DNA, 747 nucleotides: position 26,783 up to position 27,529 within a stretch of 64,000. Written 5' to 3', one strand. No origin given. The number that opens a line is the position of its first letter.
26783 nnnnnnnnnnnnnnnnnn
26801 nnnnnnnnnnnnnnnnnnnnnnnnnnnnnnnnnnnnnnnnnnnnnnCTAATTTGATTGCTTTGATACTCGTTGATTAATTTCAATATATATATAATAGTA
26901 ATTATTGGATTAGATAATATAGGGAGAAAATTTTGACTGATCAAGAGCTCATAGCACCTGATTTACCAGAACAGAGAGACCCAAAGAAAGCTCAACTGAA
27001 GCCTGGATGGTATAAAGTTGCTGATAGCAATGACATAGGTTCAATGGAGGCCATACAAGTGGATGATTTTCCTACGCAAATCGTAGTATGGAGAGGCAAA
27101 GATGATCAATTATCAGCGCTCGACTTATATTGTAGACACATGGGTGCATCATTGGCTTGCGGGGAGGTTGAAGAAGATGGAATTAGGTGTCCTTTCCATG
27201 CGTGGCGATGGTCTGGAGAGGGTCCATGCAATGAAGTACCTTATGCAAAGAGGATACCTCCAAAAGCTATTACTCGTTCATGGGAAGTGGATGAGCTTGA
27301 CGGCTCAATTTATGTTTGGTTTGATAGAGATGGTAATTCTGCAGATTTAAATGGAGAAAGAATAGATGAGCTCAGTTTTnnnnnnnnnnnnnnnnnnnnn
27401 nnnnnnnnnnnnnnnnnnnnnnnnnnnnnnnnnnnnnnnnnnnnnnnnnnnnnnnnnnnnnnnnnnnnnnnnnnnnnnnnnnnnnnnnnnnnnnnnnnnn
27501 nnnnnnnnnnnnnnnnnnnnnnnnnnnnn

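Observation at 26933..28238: KshA-like Rieske oxygenase split into a Rieske-only ORF and a catalytic ORF that keeps a ligand-less Rieske remnant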

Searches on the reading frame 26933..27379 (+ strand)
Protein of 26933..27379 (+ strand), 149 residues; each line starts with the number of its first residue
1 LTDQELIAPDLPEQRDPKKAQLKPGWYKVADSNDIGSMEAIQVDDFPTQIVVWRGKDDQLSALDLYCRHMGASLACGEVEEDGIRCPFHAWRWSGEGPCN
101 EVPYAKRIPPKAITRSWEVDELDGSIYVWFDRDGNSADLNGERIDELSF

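Call 3: search_protein_families(library=pfam, proteins=[window:26933-27379:+], max_evalue=1)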
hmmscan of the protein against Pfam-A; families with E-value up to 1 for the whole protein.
window:26933-27379:+ (149 aa): 2 families
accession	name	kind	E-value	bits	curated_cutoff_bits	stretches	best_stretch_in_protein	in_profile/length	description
PF00355.32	Rieske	-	6.5e-21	74.5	20.3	1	26-108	2-84/88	Rieske [2Fe-2S] domain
PF22543.2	Rieske_4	-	0.028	15.1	28.4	1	37-93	11-70/119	Soluble Rieske-type ferredoxin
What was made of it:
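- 26933..27382 (+): ORF1: free-standing KshA-type Rieske [2Fe-2S] protein of 149 aa (TTG start), comprising a complete Rieske domain plus the inter-domain linker. Pfam Rieske 6.5e-21 (call 3).
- Checked: It scores Pfam Rieske 6.5e-21 (call 3).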

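Call 4: search_solved_structures(query=window:26933-27379:+, max_evalue=0.01, show_alignments=2)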
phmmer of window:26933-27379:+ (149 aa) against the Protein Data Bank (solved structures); distinct sequences matched with E-value up to 0.01: 30.
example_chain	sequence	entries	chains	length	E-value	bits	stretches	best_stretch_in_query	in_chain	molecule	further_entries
4qdc_A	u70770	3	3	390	1.1e-32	116.1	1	22-136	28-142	3-ketosteroid 9alpha-hydroxylase oxygenase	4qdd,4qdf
4qdf_B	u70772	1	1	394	1.2e-32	115.9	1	20-136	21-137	3-ketosteroid 9alpha-hydroxylase oxygenase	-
2zyl_A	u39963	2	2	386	8.6e-29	103.5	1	24-139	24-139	POSSIBLE OXIDOREDUCTASE | 3-ketosteroid-9-alpha-monooxygenase oxygenase subunit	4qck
6wnc_A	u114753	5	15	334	4.3e-11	45.9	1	25-130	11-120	SxtDIOX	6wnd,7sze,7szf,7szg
6wn3_A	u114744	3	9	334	5.5e-11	45.6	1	25-130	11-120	SxtT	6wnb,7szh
7qwt_A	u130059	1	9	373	2.4e-10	43.5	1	22-132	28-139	Rieske (2Fe-2S) domain protein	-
7fhr_A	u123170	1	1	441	2.8e-09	40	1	48-137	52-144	Putative Phthalate 4,5-dioxygenase, subunit alpha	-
9ina_A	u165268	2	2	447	2.9e-09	40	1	26-125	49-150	Rieske (2Fe-2S) domain protein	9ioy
7fjl_A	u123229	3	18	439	1.3e-08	37.8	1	24-102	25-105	Rieske (2Fe-2S) domain protein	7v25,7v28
6ick_A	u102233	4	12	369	3.1e-08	36.6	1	43-133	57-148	Methylxanthine N1-demethylase NdmA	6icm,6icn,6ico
6icp_A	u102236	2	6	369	3.1e-08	36.6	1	43-133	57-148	Methylxanthine N1-demethylase NdmA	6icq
3gb4_A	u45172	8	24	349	4.5e-07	32.8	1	25-130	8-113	DdmC | Dicamba O-demethylase, oxygenase component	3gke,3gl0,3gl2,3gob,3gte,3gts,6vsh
6icl_A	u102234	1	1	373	1.8e-05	27.6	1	51-129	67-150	Methylxanthine N3-demethylase NdmB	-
6y9c_A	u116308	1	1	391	4.4e-05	26.4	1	20-98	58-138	Carnitine monooxygenase oxygenase subunit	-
6y8j_A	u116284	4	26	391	4.4e-05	26.3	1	20-98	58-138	Carnitine monooxygenase oxygenase subunit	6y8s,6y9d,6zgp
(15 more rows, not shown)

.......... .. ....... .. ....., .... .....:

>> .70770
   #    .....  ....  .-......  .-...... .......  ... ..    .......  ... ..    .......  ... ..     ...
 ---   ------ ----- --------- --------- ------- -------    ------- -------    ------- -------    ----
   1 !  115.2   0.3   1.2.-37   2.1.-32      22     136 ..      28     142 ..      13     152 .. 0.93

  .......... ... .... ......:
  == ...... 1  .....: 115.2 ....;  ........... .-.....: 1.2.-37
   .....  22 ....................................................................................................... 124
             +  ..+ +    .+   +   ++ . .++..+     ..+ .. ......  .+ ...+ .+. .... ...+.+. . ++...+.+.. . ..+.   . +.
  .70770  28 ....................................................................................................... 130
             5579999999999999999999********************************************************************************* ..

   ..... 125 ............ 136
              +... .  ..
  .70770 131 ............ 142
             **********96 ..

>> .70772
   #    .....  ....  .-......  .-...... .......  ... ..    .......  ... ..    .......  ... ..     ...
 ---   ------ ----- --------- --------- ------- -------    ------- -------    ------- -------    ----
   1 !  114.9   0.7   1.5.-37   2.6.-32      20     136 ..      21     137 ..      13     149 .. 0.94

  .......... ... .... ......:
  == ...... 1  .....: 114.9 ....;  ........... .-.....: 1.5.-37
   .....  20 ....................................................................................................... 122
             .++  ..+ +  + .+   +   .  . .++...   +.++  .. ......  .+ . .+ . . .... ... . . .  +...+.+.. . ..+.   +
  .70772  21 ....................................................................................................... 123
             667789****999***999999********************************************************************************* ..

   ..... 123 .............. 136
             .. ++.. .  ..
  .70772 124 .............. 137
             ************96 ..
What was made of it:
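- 26933..27382 (+): Best PDB relative is KshA at 1e-32 (call 4).
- On Rieske-type ferredoxin component of three-component oxygenases: PDB CarAc 4e-4 against KshA 1e-32 (call 4).
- Checked: Its best solved-structure relatives are KshA (1e-32, residues 22-136 aligned to 28-142; call 4).
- KshA scores 1e-32 against 4e-4 for the CarAc ferredoxin (call 4).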

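Call 12: find_homologous_proteins(query=window:26933-27379:+)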
Query window:26933-27379:+ (149 aa): 97 proteins with E <= 0.001 among 110 candidates.
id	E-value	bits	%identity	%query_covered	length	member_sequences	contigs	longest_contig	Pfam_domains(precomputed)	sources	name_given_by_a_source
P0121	1.1e-97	342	97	100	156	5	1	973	PF00355.33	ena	-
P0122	2.0e-97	341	97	100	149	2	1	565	PF00355.33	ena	-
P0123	2.1e-97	341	97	100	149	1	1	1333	PF00355.33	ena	-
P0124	2.1e-97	341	97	100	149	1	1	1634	PF00355.33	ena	-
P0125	2.7e-97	341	97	100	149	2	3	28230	PF00355.33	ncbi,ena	-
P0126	3.1e-97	341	97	100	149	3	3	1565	PF00355.33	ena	-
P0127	5.3e-97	340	96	100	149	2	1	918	PF00355.33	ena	-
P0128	5.4e-97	340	97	100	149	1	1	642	PF00355.33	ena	-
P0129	6.8e-97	340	97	100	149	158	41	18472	PF00355.33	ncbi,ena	-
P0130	9.5e-97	339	97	100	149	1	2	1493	PF00355.33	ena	-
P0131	1.0e-96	339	97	100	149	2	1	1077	PF00355.33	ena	-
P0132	1.0e-96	339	97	100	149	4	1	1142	PF00355.33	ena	-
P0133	1.1e-96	339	97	100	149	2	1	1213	PF00355.33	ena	-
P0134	1.5e-96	338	97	100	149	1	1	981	PF00355.33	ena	-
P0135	1.9e-96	338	97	100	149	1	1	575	PF00355.33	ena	-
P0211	1.9e-29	120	65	64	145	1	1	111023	PF00355.33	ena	-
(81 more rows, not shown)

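Call 41: search_protein_families(library=ncbifam, proteins=[window:26933-27379:+], max_evalue=0.001)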
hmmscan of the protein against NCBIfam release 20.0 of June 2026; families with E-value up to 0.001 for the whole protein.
window:26933-27379:+ (149 aa): 10 families
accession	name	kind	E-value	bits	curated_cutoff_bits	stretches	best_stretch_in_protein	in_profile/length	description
NF052579.1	BetMthstMoxSdmAMthl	equivalog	3e-10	39.6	600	1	26-104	18-96/351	4beta-methylsterol monooxygenase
TIGR02377.1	MocE_fam_FeS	subfamily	1.1e-07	31.8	136.15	1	26-94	2-70/101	MocE family 2Fe-2S type ferredoxin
NF042948.2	3PPDioc_HcaC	equivalog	1.3e-07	31.8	150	1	29-128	6-100/105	3-phenylpropionate/cinnamic acid dioxygenase ferredoxin subunit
NF007422.0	PRK09965.1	equivalog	3.2e-06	27.1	113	1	31-131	8-101/106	bifunctional 3-phenylpropionate/cinnamic acid dioxygenase ferredoxin subunit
NF041683.1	ant_diox_AndAb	equivalog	5.6e-06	26.5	150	1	26-90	2-65/100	anthranilate 1,2-dioxygenase ferredoxin subunit AndAb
TIGR02378.1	nirD_assim_sml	equivalog_domain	7.1e-06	26.1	74.65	1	26-128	2-103/105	nitrite reductase small subunit NirD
NF042946.1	3PPDioc_HcaE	equivalog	0.00012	21.2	830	1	49-118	63-134/450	3-phenylpropionate/cinnamic acid dioxygenase subunit alpha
TIGR03229.1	benzo_1_2_benA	equivalog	0.0002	20.4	780.95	1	33-98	46-113/433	benzoate 1,2-dioxygenase large subunit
TIGR03228.1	anthran_1_2_A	equivalog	0.00066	18.5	671.9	1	48-98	62-113/438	anthranilate 1,2-dioxygenase large subunit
NF058607.1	GlBtMonoOxGbcA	equivalog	0.00073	18.1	670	1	36-96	69-128/420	glycine betaine monooxygenase oxygenase subunit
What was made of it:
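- On Rieske-type ferredoxin component of three-component oxygenases: NCBIfam HcaC 31.8 bits against a cut-off of 150, and MocE 31.8 against 136 (call 41).
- The NCBIfam ferredoxin models score far below their cut-offs (call 41).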

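Call 60: find_encoding_contigs(protein=P0211, flank=4000, max_places=2)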
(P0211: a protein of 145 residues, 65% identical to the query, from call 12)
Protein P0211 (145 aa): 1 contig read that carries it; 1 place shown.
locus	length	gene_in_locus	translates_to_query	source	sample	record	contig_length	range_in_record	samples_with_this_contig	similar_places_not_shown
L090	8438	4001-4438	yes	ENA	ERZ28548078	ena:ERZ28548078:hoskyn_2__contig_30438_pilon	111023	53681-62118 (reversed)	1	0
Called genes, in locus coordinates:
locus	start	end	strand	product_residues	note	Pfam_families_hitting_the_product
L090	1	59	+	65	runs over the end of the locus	-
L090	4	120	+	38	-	-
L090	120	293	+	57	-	-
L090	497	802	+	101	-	-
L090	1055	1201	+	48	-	-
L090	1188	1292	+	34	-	-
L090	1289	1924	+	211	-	PF09290:AcetDehyd-dimer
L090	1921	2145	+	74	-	PF00682:HMGL-like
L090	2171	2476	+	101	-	PF00682:HMGL-like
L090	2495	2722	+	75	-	PF00682:HMGL-like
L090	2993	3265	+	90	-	PF00296:Bac_luciferase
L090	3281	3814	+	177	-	-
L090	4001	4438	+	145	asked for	PF00355:Rieske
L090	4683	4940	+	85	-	PF19298:KshA_C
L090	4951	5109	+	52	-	PF19298:KshA_C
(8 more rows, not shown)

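Call 69: predict_structure(alignment_id=A4)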
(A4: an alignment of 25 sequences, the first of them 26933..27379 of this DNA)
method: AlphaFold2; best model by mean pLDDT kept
length: 149 residues; sequences in the alignment: 25
mean_pLDDT: 87.0   pTM: 0.81
mean pLDDT of the five models: 87.0, 84.5, 83.2, 82.7, 82.0
residues with pLDDT >= 90: 88; 70-90: 45; 50-70: 11; < 50: 5
segments of 3 or more residues with pLDDT < 50: 1-3
pLDDT, mean of each block of 10 residues (from residue 1): 50 78 93 95 91 96 89 85 89 94 85 92 96 91 80
secondary structure, 60 per line:
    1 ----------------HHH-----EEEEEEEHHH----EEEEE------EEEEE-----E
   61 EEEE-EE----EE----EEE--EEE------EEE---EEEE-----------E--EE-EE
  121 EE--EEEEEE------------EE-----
elements in order: E25-31 E39-43 E50-54 E60-64 E78-80 E83-85 E92-94 E98-101 E119-122 E125-130
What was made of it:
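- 26933..27382 (+): AF2 model has pLDDT 87 with a full Rieske fold (call 69).
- On NdmCDE-type split Rieske oxygenase: ORF1 is a 149-aa stand-alone Rieske protein with no flavin or NAD domain (calls 3, 69).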

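Call 75: fold_search(model_id=the predicted structure, library=pdb)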
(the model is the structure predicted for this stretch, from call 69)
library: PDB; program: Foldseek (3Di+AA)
matches with E <= 10: 369; with E <= 0.001: 185
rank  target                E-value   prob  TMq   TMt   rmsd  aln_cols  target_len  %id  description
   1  4qdd                  2.1e-12  1.00  0.73  0.31   6.1       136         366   39  Crystal structure of 3-ketosteroid-9-alpha-hydroxylase 5 (KshA5) from R. rhodochrous in complex with 1,4-30Q-CoA (released 2014-07-30)
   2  4qdf_B                3.2e-12  1.00  0.75  0.33   2.5       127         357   42  Crystal structure of apo KshA5 and KshA1 in complex with 1,4-30Q-CoA from R. rhodochrous (released 2014-07-30)
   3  4qdf_A                1.1e-11  1.00  0.76  0.33   2.9       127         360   40  Crystal structure of apo KshA5 and KshA1 in complex with 1,4-30Q-CoA from R. rhodochrous (released 2014-07-30)
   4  4qdc                  1.8e-11  1.00  0.75  0.31   2.8       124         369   41  Crystal structure of 3-ketosteroid-9-alpha-hydroxylase 5 (KshA5) from R. rhodochrous in complex with FE2/S2 (INORGANIC)  (released 2014-07-30)
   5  2zyl                  4.7e-11  1.00  0.73  0.32   6.7       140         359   40  Crystal structure of 3-ketosteroid-9-alpha-hydroxylase (KshA) from M. tuberculosis (released 2009-03-03)
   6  4qck                  8.2e-11  1.00  0.72  0.31   1.8       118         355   42  Crystal structure of 3-ketosteroid-9-alpha-hydroxylase (KshA) from M. tuberculosis in complex with 4-androstene-3,17-dio (released 2014-07-30)
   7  7qwt_B                6.0e-09  1.00  0.70  0.31   1.9       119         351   29  Rieske non-heme iron monooxygenase for guaiacol O-demethylation (released 2022-06-01)
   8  7qwt_A                7.1e-09  1.00  0.70  0.31   1.9       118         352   30  Rieske non-heme iron monooxygenase for guaiacol O-demethylation (released 2022-06-01)
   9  6wnb_C                2.0e-08  1.00  0.65  0.32   3.0       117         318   26  Structure of the Rieske non-heme iron oxygenase SxtT with dideoxysaxitoxin bound (released 2020-06-17)
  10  6wnc_A                3.0e-08  1.00  0.63  0.32   4.7       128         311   24  Structure of the Rieske non-heme iron oxygenase GxtA (released 2020-06-17)
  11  6wn3_B                3.2e-08  1.00  0.66  0.32   3.0       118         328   25  Structure of the Rieske non-heme iron oxygenase SxtT (released 2020-06-17)
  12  6wnb_B                3.6e-08  1.00  0.66  0.32   3.0       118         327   25  Structure of the Rieske non-heme iron oxygenase SxtT with dideoxysaxitoxin bound (released 2020-06-17)
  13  7szh_C                3.8e-08  1.00  0.65  0.32   3.0       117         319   26  Structure of the Rieske Non-heme Iron Oxygenase SxtT with beta-saxitoxinol Bound (released 2022-01-19)
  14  6wnd_A                4.0e-08  1.00  0.62  0.31   1.9       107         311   28  Structure of the Rieske non-heme iron oxygenase GxtA with dideoxysaxitoxin bound (released 2020-06-17)
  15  7szh_B                4.0e-08  1.00  0.65  0.32   3.0       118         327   25  Structure of the Rieske Non-heme Iron Oxygenase SxtT with beta-saxitoxinol Bound (released 2022-01-19)
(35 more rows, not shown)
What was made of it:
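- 26933..27382 (+): Best fold matches are KshA Rieske domains at 40-42% identity (call 75).
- The top 50 Foldseek hits are all Rieske oxygenases (call 75).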
